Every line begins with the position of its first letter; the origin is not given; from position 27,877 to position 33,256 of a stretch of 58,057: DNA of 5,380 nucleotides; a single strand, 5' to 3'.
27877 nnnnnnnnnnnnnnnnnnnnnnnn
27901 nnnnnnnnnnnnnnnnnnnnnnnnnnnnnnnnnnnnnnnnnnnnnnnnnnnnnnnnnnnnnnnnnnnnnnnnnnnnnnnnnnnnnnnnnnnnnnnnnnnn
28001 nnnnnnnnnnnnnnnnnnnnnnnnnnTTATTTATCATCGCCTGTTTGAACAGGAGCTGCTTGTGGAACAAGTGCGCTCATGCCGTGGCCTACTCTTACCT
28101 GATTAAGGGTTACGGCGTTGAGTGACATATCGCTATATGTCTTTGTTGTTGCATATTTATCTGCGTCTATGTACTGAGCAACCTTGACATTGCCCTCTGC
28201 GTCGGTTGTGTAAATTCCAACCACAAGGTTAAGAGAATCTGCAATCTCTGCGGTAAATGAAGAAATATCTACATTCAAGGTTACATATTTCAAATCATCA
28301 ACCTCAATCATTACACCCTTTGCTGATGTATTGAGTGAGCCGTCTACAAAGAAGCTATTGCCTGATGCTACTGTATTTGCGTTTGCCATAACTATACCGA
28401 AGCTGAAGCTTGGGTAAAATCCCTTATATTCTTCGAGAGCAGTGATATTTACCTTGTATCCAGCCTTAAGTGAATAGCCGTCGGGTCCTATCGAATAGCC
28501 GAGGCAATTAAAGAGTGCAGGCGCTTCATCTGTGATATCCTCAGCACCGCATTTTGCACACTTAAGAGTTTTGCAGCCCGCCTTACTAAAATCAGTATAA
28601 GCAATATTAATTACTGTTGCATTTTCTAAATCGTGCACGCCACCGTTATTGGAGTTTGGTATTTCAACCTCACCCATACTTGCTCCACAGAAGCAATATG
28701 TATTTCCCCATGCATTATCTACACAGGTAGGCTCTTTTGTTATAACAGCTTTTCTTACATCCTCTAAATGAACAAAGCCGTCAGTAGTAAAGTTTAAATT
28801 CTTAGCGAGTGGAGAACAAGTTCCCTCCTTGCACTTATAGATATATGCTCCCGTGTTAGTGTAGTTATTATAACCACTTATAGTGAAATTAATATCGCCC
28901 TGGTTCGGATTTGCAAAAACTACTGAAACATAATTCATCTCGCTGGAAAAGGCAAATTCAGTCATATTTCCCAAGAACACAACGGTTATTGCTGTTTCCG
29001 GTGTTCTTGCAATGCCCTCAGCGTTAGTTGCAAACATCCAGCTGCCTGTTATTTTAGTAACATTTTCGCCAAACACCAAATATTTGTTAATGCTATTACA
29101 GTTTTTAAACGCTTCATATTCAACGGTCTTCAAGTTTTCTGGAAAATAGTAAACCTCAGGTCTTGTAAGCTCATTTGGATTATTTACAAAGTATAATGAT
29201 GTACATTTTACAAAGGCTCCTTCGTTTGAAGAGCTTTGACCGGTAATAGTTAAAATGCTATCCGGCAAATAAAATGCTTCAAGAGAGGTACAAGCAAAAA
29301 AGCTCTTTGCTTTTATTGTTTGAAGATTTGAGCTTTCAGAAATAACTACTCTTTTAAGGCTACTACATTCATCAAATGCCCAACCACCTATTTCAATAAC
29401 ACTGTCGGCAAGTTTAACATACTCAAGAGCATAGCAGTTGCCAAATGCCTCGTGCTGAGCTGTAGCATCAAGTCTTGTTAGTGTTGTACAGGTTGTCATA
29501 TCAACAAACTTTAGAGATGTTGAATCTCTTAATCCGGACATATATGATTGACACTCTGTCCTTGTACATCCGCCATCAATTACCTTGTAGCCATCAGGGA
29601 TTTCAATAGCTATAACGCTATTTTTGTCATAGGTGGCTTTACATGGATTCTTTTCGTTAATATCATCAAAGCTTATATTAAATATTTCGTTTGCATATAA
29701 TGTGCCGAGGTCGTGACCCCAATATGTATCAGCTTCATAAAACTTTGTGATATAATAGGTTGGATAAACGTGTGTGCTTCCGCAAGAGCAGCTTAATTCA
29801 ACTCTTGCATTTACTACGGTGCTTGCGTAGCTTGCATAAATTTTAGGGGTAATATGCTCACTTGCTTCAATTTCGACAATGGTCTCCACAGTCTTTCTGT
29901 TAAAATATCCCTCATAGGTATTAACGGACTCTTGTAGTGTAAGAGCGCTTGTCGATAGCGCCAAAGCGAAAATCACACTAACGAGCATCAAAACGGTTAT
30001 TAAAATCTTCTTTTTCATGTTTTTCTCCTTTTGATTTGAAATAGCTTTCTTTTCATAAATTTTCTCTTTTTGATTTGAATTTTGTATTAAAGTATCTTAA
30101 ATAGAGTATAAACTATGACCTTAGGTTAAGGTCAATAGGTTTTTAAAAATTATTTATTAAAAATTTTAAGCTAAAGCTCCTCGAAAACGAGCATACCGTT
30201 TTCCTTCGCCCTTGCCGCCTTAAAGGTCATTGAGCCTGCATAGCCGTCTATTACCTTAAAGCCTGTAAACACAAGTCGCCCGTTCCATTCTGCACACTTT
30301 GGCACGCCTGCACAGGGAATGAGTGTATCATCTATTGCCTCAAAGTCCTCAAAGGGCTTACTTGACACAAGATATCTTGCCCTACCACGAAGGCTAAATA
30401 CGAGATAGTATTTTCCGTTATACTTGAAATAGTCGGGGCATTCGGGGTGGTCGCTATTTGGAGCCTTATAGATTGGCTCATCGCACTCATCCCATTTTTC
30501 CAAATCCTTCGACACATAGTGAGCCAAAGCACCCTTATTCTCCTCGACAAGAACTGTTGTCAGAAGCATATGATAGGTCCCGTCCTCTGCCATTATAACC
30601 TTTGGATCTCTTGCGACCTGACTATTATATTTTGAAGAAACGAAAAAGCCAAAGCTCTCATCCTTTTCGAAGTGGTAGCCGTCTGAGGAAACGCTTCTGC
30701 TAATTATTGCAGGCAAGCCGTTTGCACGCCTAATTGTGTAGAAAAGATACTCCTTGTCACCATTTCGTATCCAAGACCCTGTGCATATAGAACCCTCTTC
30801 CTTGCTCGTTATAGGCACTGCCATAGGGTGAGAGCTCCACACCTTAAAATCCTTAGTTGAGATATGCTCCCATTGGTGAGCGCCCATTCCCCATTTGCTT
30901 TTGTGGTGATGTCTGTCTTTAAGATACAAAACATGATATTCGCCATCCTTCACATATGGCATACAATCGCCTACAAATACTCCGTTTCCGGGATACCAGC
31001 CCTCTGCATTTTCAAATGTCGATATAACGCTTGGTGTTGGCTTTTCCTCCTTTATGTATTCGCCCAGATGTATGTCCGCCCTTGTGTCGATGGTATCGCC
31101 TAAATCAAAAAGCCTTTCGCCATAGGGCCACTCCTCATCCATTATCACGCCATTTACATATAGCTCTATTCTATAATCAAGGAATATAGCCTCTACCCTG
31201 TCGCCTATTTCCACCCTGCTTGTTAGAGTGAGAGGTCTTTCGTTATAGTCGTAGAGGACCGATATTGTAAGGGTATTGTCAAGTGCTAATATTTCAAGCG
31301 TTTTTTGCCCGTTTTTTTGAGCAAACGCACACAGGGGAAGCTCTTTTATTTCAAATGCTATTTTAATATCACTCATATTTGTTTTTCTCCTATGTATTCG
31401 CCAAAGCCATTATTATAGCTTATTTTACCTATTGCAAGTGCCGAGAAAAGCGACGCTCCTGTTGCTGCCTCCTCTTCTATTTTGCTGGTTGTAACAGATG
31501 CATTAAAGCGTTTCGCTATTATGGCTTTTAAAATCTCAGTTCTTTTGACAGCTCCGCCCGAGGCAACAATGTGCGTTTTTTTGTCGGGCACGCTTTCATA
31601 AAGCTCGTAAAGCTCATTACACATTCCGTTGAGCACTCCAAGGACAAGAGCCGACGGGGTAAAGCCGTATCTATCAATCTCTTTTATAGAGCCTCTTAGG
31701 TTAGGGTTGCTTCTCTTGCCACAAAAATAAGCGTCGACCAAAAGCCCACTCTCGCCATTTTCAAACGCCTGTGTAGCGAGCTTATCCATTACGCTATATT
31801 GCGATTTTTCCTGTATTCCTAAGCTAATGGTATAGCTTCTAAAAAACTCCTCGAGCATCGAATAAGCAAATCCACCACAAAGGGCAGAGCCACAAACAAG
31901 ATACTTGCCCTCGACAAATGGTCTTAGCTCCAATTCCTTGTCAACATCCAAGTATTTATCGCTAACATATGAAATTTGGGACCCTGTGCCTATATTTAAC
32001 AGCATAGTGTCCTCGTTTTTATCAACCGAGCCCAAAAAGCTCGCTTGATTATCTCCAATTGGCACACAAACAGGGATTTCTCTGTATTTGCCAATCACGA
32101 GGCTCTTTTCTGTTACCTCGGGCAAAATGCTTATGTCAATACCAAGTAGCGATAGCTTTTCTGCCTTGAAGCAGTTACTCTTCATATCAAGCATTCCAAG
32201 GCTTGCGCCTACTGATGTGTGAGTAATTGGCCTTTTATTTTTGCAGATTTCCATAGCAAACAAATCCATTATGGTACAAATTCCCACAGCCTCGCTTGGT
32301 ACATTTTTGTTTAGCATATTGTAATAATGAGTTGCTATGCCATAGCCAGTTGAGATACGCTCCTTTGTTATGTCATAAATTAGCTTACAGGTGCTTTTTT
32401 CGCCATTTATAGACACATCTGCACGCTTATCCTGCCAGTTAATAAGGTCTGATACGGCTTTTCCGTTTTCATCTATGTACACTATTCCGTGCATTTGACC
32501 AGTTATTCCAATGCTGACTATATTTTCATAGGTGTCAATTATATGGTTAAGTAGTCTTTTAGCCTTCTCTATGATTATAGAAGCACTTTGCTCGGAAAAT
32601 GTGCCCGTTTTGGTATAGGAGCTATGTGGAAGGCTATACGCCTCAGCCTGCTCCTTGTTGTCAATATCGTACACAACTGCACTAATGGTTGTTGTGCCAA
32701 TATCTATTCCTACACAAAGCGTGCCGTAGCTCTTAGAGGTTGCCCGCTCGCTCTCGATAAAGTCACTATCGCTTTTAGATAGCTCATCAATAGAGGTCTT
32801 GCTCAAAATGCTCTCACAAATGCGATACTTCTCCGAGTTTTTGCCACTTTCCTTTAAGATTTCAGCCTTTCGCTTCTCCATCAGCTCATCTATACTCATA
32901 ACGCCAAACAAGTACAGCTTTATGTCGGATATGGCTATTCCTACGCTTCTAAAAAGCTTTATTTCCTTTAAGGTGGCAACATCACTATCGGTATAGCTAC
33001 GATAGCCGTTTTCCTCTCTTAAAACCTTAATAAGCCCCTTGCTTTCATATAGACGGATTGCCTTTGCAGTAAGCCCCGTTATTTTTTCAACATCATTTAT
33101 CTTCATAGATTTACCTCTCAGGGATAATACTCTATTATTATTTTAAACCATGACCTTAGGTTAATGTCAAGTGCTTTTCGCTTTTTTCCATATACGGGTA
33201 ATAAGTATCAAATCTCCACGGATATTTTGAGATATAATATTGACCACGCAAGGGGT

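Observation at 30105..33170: Duplicated MerR-type operator links a MerR-sugar kinase fusion to an LRR surface protein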

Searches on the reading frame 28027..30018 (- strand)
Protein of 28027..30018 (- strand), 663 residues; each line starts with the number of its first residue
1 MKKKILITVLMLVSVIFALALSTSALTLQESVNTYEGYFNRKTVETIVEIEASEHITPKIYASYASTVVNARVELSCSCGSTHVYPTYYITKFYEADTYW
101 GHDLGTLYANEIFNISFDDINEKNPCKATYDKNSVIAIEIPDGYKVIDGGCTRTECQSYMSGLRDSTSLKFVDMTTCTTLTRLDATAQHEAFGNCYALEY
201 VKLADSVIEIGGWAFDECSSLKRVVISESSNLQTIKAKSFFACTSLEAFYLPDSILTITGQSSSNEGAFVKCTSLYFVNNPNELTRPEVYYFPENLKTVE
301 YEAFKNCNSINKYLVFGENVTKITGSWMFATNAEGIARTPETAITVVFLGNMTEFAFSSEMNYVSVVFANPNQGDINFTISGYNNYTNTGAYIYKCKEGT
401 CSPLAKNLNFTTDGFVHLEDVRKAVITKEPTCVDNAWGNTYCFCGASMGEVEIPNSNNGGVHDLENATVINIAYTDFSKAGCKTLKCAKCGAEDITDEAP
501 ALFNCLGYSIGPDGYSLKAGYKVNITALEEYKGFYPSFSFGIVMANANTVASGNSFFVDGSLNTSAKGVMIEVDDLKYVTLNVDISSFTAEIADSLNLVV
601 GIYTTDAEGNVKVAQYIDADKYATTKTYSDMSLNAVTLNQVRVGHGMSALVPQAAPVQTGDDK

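Call 4: search_protein_families(library=pfam, proteins=[window:28027-30018:-])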
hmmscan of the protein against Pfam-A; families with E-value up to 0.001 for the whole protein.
window:28027-30018:- (663 aa): 1 family
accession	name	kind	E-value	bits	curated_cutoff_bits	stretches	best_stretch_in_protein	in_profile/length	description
PF13306.12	LRR_5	-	8.4e-17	61.7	27.7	1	188-327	4-118/127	BspA type Leucine rich repeat region (6 copies)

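Call 75: predict_structure(alignment_id=A2)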
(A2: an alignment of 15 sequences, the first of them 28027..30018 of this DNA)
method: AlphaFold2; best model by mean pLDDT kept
length: 663 residues; sequences in the alignment: 15
mean_pLDDT: 60.6   pTM: 0.50
mean pLDDT of the five models: 60.6, 60.2, 59.9, 56.2, 52.8
residues with pLDDT >= 90: 7; 70-90: 228; 50-70: 234; < 50: 194
segments of 3 or more residues with pLDDT < 50: 21-70, 94-109, 143-156, 263-266, 382-389, 398-400, 411-415, 429-464, 488-492, 552-554, 618-663
pLDDT, mean of each block of 10 residues (from residue 1): 69 71 35 34 27 28 31 70 68 44 37 68 73 80 41 47 82 75 61 86 85 83 86 86 83 87 53 75 73 86 70 78 65 55 69 66 64 55 45 55 54 50 54 31 32 30 53 76 64 65 73 64 83 79 67 54 63 65 66 60 70 54 35 44 38 37 30
secondary structure, 60 per line:
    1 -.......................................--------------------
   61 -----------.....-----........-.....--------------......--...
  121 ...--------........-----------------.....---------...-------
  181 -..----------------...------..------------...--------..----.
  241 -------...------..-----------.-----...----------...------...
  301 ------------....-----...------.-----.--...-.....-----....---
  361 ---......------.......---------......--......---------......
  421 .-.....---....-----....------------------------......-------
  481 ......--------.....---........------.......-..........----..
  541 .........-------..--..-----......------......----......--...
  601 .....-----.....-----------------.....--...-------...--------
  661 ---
elements in order (helices of 4 or more, strands of 3 or more residues): H2-40 E72-76 E82-86 E91-95 E110-115 H118-123 E135-139 E157-161 E171-173 E200-202 E223-225 E248-250 E276-278 E289-291 E298-300 E313-316 E322-324 E344-348 E354-357 E364-369 E376-382 E392-397 E400-405 E415-421 E423-427 E431-434 E440-443 E468-473 E481-486 E495-499 E503-510 E517-523 H525-534 E539-546 E568-573 E580-585 H590-595 E598-605 E611-615 H633-637 E640-642 E650-652

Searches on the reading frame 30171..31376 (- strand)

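Call 4: search_protein_families(library=pfam, proteins=[window:30171-31376:-])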
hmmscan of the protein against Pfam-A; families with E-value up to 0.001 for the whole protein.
window:30171-31376:- (401 aa): 2 families
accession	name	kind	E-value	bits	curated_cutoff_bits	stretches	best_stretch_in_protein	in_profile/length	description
PF00251.26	Glyco_hydro_32N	-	9.6e-24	84.9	22.1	1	141-331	16-212/307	Glycosyl hydrolases family 32 N-terminal domain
PF04616.20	Glyco_hydro_43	-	3.6e-06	27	32.2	1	253-338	8-99/288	Glycosyl hydrolases family 43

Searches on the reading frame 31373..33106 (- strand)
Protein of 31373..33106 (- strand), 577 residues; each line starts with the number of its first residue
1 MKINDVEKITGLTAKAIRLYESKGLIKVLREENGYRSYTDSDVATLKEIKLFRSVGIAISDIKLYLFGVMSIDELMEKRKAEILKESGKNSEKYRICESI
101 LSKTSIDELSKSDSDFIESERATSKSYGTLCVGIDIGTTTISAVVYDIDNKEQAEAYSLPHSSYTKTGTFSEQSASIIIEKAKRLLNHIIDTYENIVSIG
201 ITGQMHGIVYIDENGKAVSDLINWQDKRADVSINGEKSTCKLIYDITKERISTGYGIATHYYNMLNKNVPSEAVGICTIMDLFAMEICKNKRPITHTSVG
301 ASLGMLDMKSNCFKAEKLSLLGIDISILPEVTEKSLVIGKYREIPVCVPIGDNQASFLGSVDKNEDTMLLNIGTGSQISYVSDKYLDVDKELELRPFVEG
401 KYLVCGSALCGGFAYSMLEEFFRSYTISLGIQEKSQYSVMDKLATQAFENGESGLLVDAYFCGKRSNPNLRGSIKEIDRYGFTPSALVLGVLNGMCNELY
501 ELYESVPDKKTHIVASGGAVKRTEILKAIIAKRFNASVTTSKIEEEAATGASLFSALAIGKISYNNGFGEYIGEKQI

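Call 4: search_protein_families(library=pfam, proteins=[window:31373-33106:-])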
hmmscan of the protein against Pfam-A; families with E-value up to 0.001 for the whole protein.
window:31373-33106:- (577 aa): 4 families
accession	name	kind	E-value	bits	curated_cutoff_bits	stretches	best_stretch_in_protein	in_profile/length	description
PF00370.27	FGGY_N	-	1.9e-21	77.2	28.8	1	131-342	2-217/245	FGGY family of carbohydrate kinases, N-terminal domain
PF13411.12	MerR_1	-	9.2e-16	58.2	21.6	1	1-66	1-66/69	MerR HTH family regulatory protein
PF00376.29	MerR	-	1.2e-09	38.3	28.2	1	2-38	1-38/38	MerR family regulatory protein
PF01869.26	BcrAD_BadFG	-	0.00015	21.8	31.5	0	132-182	1-51/271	BadF/BadG/BcrA/BcrD ATPase family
